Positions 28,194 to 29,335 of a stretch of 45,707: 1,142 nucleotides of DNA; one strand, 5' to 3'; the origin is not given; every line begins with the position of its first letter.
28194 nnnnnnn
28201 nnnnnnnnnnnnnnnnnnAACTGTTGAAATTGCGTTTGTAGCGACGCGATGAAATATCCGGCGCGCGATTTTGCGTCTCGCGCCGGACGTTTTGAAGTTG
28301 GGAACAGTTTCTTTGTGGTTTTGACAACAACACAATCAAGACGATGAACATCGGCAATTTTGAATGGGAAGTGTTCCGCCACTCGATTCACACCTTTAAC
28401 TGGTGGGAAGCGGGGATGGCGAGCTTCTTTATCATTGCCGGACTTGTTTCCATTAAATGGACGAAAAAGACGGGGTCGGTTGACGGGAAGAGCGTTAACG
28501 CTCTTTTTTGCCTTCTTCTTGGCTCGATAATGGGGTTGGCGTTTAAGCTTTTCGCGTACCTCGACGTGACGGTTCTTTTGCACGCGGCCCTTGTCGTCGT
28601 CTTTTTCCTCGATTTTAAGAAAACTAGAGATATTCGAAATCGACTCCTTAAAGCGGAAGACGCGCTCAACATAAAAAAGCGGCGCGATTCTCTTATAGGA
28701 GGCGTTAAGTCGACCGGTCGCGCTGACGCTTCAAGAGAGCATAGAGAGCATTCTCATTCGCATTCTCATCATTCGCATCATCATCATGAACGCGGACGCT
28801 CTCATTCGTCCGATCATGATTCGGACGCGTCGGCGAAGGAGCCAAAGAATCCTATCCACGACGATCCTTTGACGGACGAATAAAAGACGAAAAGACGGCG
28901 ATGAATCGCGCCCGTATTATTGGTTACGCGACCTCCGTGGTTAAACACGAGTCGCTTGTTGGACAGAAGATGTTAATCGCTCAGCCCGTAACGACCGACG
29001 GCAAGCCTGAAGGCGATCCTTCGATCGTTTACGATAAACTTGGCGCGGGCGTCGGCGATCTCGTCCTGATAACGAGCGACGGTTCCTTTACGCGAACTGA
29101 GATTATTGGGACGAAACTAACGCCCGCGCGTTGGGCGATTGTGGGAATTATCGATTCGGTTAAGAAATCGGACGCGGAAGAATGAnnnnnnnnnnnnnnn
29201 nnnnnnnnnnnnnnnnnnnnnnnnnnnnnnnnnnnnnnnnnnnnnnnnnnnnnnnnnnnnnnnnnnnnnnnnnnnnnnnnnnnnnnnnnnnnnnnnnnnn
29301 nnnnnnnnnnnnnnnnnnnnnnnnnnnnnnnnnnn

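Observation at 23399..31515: Bacterial microcompartment operon: PVM-type core with a minimal shell and two unassigned components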

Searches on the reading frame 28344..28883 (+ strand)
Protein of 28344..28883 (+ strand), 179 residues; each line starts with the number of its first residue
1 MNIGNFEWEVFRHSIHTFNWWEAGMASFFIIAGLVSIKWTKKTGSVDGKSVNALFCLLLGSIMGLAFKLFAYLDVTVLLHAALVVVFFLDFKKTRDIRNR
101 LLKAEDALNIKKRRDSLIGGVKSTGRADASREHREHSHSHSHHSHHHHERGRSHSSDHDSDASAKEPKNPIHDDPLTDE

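Call 3: search_protein_families(library=pfam, proteins=[window:28344-28883:+], max_evalue=0.01)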
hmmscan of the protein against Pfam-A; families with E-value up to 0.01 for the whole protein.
window:28344-28883:+ (179 aa): 0 families

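Call 4: search_protein_families(library=ncbifam, proteins=[window:28344-28883:+], max_evalue=0.01)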
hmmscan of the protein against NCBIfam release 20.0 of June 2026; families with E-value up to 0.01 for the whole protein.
window:28344-28883:+ (179 aa): 0 families

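Call 23: find_homologous_proteins(query=window:28344-28883:+)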
Query window:28344-28883:+ (179 aa): 6 proteins with E <= 0.001 among 141 candidates.
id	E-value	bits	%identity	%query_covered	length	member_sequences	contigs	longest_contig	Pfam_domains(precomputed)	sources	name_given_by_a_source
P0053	8.4e-115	399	99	100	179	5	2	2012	-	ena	-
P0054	4.1e-95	335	77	100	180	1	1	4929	-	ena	-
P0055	9.9e-81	288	72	100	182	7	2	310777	-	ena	-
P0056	2.4e-59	219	60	100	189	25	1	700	-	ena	-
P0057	4.2e-56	208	53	100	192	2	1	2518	-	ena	-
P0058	1.8e-54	203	51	100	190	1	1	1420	-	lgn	-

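Call 36: search_protein_families(library=pfam, proteins=[window:28344-28883:+], max_evalue=10)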
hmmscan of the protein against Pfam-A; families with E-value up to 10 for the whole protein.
window:28344-28883:+ (179 aa): 1 family
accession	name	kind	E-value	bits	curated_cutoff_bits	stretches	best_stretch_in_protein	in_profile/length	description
PF10986.14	ZrgA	-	0.71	10.3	27.4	1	94-155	45-104/161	ZrgA family zinc uptake protein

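Call 58: search_protein_representatives(alignment_id=A4)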
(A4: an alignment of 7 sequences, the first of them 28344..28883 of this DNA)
Query: 7 sequences, 182 profile positions. Proteins with E-value up to 0.001 (for the whole library): 27; up to 1e-10: 18; up to 1e-30: 3. The best 27 are listed.
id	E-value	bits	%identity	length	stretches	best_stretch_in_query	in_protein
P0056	7.0e-94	329.1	-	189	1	1-182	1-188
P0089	2.8e-39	151.2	-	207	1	1-182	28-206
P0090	5.6e-36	140.4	-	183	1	1-181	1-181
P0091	3.0e-26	108.7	-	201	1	1-177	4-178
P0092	1.6e-18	83.6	-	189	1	3-180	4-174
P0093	3.0e-18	82.6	-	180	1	1-178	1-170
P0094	3.6e-18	82.4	-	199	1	1-178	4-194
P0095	4.3e-18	82.1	-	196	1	2-179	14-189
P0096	1.6e-17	80.3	-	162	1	4-144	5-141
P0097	6.2e-17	78.3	-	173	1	4-182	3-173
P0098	7.8e-17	78.0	-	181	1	1-158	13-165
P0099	3.2e-16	76.0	-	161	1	19-179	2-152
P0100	3.2e-16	76.0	-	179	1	1-177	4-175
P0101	3.3e-14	69.5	-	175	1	1-180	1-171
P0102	1.0e-13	67.9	-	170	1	1-176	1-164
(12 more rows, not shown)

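Call 59: predict_structure(alignment_id=A4)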
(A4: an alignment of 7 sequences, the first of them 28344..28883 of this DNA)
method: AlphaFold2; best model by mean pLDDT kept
length: 179 residues; sequences in the alignment: 7
mean_pLDDT: 54.3   pTM: 0.21
mean pLDDT of the five models: 54.3, 52.9, 52.1, 50.7, 48.3
residues with pLDDT >= 90: 0; 70-90: 15; 50-70: 104; < 50: 60
segments of 3 or more residues with pLDDT < 50: 1-7, 119-138, 142-166
pLDDT, mean of each block of 10 residues (from residue 1): 45 53 69 68 58 68 66 61 65 57 58 53 35 42 44 39 46 50
secondary structure, 60 per line:
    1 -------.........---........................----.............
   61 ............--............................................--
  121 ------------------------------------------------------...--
elements in order: H8-16 H20-43 H48-72 H75-118

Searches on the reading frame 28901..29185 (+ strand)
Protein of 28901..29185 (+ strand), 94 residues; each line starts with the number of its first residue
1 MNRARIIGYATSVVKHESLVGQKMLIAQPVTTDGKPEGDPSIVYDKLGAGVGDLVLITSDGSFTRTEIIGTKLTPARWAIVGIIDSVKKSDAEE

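Call 3: search_protein_families(library=pfam, proteins=[window:28901-29185:+], max_evalue=0.01)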
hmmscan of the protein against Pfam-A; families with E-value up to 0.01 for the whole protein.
window:28901-29185:+ (94 aa): 1 family
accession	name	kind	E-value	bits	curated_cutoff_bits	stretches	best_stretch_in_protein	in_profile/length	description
PF03319.19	EutN_CcmL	-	5.7e-23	81.7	25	1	1-85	1-83/83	Ethanolamine utilisation protein EutN/carboxysome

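Call 4: search_protein_families(library=ncbifam, proteins=[window:28901-29185:+], max_evalue=0.01)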
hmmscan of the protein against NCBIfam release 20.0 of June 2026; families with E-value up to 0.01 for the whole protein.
window:28901-29185:+ (94 aa): 3 families
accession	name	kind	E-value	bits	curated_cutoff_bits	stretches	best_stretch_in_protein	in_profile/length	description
NF053795.1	beta_CO2some_L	equivalog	1e-13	51.5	125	1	1-90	1-88/99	beta-carboxysome shell vertex protein CcmL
NF011992.0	PRK15448.1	equivalog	1.9e-11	43.9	118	1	1-88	1-86/95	ethanolamine utilization microcompartment protein EutN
TIGR02703.2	carboxysome_A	equivalog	8.8e-05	22.8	120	1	34-86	29-79/81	alpha-carboxysome shell vertex protein CsoS4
